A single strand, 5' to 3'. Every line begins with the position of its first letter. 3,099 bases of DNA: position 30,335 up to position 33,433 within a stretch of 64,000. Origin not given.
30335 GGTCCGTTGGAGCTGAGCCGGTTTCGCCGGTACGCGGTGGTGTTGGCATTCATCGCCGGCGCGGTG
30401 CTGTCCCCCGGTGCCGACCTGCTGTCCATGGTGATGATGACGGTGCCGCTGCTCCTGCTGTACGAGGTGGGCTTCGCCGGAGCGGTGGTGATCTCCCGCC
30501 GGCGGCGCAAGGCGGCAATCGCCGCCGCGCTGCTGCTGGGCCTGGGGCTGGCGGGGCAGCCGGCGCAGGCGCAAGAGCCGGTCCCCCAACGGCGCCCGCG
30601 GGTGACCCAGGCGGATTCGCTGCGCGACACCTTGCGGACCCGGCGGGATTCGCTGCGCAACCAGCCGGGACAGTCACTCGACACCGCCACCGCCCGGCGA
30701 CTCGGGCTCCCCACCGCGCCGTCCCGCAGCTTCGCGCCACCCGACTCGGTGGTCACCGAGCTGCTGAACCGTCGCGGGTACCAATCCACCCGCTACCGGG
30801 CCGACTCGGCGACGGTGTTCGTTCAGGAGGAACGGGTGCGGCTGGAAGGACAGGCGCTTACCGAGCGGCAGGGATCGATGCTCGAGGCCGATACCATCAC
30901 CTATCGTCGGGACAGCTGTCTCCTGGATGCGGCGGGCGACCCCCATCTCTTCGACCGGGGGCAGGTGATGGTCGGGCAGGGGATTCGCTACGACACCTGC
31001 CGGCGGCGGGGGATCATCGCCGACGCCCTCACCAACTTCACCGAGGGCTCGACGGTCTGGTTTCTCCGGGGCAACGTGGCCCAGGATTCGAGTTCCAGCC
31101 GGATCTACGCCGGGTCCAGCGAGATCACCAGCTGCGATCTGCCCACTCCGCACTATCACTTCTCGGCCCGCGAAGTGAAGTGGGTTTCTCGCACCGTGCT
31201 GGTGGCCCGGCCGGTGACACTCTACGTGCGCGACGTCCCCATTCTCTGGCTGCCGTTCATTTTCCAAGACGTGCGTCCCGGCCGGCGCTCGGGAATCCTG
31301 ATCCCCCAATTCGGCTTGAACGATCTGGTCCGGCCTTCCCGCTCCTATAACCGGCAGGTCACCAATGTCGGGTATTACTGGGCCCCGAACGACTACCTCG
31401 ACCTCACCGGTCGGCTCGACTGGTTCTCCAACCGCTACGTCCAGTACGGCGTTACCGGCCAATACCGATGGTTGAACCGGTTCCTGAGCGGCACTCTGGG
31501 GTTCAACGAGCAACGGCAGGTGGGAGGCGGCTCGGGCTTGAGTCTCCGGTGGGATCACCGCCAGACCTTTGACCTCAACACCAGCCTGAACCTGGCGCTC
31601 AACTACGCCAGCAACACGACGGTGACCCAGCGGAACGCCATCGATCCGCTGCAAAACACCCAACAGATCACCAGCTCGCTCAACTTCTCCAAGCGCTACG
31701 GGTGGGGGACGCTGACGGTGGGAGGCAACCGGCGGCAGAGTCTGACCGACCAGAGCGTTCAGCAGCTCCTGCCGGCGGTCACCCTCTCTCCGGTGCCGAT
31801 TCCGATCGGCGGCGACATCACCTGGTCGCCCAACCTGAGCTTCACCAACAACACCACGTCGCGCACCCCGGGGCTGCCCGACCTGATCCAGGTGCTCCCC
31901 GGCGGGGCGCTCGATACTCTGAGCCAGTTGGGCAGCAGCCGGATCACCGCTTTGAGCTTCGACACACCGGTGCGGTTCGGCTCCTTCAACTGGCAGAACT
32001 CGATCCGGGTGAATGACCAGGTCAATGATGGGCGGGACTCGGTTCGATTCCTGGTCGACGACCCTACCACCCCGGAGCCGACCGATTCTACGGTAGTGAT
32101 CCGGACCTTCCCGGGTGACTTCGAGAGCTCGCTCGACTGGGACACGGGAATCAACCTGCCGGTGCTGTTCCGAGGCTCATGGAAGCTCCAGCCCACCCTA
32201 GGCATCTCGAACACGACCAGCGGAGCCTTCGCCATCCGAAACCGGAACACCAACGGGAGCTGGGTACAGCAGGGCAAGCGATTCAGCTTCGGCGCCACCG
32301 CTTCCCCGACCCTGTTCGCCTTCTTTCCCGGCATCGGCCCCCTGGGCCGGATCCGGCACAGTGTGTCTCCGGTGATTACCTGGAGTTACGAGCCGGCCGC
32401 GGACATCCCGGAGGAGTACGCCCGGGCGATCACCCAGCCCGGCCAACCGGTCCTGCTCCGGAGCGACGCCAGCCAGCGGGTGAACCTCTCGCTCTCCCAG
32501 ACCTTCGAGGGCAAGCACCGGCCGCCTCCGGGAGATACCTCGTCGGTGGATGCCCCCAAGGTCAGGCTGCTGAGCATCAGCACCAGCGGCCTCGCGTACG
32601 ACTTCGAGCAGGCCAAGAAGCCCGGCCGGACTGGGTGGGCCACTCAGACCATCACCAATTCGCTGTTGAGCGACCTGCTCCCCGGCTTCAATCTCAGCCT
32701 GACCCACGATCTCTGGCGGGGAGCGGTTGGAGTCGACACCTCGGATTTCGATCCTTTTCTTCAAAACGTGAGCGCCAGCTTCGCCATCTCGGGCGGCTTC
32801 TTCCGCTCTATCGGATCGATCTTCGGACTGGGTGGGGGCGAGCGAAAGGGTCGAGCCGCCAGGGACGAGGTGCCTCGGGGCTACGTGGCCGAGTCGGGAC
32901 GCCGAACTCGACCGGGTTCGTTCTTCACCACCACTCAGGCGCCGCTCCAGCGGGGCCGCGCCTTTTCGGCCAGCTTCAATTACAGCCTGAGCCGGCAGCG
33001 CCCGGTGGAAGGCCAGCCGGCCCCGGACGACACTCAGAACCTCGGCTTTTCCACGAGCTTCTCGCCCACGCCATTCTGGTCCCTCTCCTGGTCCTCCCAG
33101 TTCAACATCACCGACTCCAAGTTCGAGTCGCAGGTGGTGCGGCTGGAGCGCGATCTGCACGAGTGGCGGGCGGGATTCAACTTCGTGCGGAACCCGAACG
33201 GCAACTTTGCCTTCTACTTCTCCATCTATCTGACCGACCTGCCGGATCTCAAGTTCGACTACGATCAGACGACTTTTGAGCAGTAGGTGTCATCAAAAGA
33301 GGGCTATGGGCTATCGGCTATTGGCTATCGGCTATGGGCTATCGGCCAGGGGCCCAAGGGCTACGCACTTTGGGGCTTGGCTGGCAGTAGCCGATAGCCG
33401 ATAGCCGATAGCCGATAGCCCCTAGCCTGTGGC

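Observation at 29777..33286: One uninterrupted ORF joins a complete TatC to a complete, signal-peptide-bearing LptD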

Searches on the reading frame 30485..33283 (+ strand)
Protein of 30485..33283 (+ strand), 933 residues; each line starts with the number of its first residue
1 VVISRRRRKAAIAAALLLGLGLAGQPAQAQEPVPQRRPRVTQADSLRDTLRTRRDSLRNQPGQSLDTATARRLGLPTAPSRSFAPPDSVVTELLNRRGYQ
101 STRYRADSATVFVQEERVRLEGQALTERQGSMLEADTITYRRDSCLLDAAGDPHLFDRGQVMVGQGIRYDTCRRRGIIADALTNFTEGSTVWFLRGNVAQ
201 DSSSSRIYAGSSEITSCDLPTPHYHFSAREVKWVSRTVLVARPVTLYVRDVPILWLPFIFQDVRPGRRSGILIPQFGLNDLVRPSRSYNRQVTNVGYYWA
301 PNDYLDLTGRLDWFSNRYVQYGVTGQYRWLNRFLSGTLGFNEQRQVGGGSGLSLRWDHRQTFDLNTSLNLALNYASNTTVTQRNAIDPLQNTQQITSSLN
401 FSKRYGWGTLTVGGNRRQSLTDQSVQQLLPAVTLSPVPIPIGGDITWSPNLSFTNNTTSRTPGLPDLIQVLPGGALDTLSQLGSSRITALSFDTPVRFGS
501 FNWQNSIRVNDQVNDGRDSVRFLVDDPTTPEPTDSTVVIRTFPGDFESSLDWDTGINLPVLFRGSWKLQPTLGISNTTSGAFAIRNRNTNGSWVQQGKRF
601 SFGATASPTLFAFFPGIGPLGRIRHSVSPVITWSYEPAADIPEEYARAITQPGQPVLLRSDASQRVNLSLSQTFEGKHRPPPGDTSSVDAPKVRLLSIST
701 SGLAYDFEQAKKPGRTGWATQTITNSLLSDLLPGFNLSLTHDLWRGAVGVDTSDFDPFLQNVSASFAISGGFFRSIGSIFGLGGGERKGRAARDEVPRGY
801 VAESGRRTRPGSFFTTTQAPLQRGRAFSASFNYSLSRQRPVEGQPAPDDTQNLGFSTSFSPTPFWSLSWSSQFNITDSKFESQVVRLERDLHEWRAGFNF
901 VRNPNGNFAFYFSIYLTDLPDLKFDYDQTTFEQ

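Call 4: search_protein_families(library=ncbifam, proteins=[window:30485-33283:+], max_evalue=0.01)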
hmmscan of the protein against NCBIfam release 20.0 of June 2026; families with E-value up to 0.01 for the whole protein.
window:30485-33283:+ (933 aa): 2 families
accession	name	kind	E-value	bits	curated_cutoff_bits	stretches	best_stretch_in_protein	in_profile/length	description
NF002997.0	PRK03761.1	equivalog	0.00014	20.2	683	1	213-340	168-287/783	LPS assembly protein LptD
NF003358.0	PRK04423.1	equivalog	0.00017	20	944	1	211-280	164-234/799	LPS-assembly protein LptD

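Call 27: find_related_loci(query=A4, collection=genome_contigs, flank=6000)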
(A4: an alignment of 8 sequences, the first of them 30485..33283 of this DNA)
Query A4 (933 aa) in genome_contigs; peptide patterns used: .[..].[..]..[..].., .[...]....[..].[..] (x = any residue, [..] = any of these).
600 stretches matched a pattern (row limit reached: there are more); 588 encode a relative of the query (tblastn E <= 1e-3); the best 80 are kept; 80 distinct loci.
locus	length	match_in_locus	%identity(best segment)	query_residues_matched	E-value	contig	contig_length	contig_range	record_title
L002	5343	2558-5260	76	26-933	0e+0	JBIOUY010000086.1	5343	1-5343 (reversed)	MAG: Gemmatimonadales bacterium isolate MAG122 k127_2093232, whole genome shotgun sequence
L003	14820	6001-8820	73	1-933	0e+0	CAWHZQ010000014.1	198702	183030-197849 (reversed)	MAG: uncultured Gemmatimonadales bacterium isolate MFD08821.bin.2.30 genome assembly, contig: contig_45340, whole genome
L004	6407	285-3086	72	3-933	0e+0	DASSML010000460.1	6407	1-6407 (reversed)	MAG TPA_asm: Gemmatimonadales bacterium isolate SMAG_U1197 k141_1349787, whole genome shotgun sequence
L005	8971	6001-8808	73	1-933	0e+0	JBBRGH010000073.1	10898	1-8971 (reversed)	MAG: Gemmatimonadales bacterium isolate Co_metawrap_2612 Cmw_2612_k141_15912075_length_10898_cov_8.0000, whole genome sh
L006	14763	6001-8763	72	11-933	0e+0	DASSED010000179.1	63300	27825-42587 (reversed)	MAG TPA_asm: Gemmatimonadales bacterium isolate SMAG_U968 k141_697635, whole genome shotgun sequence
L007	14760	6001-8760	71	14-933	0e+0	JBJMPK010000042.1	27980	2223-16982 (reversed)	MAG: Gemmatimonadales bacterium isolate H1_16_all_fractions_metab_conc_20_65_10 k255_1063341, whole genome shotgun seque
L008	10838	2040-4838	62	17-933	0e+0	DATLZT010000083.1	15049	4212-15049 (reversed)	MAG TPA_asm: Gemmatimonadales bacterium isolate SMAG_U13306 k141_451119, whole genome shotgun sequence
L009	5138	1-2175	72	206-933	0e+0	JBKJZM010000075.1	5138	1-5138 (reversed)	MAG: Gemmatimonadales bacterium isolate swi_bin.243 S1Ck127_3234604_flag_1_multi_9.0000_len_5138, whole genome shotgun s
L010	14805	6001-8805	53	2-932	0e+0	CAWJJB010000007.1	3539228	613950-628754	MAG: uncultured Gemmatimonadales bacterium isolate MFD05442.bin.1.21 genome assembly, contig: contig_887, whole genome s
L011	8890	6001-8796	56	1-933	0e+0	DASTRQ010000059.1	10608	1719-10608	MAG TPA_asm: Gemmatimonadales bacterium isolate SMAG_U2258 k141_1390052, whole genome shotgun sequence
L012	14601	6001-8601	54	58-928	0e+0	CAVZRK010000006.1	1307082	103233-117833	MAG: uncultured Gemmatimonadales bacterium isolate MFD00905.bin.2.225 genome assembly, contig: contig_6228, whole genome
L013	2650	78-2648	52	2-865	0e+0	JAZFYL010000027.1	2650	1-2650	MAG: Gemmatimonadales bacterium isolate MT5bin.3 MT5bin.3_27, whole genome shotgun sequence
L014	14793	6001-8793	47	2-933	0e+0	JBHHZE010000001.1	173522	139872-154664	MAG: Gemmatimonadales bacterium isolate Maj_1_bin.59 NODE_2_length_173522_cov_8.409467, whole genome shotgun sequence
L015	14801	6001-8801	69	1-933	0e+0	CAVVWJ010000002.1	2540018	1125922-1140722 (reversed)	MAG: uncultured Gemmatimonadales bacterium isolate MFD07737.bin.1.47 genome assembly, contig: contig_38, whole genome sh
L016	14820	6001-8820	74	1-933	0e+0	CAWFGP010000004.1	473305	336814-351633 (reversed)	MAG: uncultured Gemmatimonadales bacterium isolate MFD04944.bin.1.216 genome assembly, contig: contig_30941, whole genom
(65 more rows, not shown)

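Call 36: search_solved_structures(query=A4, max_evalue=0.01, show_alignments=1)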
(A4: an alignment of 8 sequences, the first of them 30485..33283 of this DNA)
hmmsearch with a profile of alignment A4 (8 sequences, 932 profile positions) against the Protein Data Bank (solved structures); distinct sequences matched with E-value up to 0.01: 2.
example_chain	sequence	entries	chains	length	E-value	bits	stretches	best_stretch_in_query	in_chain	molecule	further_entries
7omm_A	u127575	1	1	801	1.3e-08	36.5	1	108-414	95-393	LPS-assembly protein LptD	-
8h1r_A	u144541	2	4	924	4.1e-07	31.6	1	103-275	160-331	LPS-assembly protein LptD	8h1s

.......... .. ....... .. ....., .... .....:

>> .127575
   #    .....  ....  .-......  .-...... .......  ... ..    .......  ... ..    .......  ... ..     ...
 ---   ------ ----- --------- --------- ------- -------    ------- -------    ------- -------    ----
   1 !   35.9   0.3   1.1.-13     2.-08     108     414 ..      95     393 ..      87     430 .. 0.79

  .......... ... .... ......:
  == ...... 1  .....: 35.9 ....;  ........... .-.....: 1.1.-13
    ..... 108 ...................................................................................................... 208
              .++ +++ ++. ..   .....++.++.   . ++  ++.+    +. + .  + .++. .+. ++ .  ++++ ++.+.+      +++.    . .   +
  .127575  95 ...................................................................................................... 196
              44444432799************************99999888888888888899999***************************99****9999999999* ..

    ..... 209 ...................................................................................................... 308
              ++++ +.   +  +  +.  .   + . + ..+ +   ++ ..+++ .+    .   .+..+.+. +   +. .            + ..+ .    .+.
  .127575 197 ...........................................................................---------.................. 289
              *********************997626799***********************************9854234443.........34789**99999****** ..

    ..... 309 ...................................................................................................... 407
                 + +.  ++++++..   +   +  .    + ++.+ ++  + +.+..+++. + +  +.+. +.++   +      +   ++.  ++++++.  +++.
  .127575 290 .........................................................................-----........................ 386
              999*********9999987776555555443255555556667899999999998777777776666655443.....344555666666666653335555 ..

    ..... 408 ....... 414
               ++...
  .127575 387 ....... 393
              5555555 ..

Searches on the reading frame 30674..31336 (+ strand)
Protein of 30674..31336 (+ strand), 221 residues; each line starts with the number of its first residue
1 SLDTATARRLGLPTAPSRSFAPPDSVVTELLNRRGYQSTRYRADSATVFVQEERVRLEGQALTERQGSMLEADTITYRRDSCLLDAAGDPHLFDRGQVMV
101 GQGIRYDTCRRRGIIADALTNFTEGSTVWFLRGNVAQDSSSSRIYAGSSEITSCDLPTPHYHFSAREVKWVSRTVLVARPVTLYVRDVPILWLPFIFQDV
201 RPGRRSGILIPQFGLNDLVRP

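Call 58: search_protein_families(library=pfam, proteins=[window:30674-31336:+], max_evalue=5)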
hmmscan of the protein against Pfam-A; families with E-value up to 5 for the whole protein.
window:30674-31336:+ (221 aa): 2 families
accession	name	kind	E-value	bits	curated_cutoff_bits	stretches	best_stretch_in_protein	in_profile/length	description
PF19838.5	LptD_2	-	3.3e-06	26.5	22.5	1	177-215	2-42/464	LptD protein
PF03968.19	LptD_N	-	0.0026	18.4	20.4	1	42-80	72-110/113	LptA/(LptD N-terminal domain) LPS transport protein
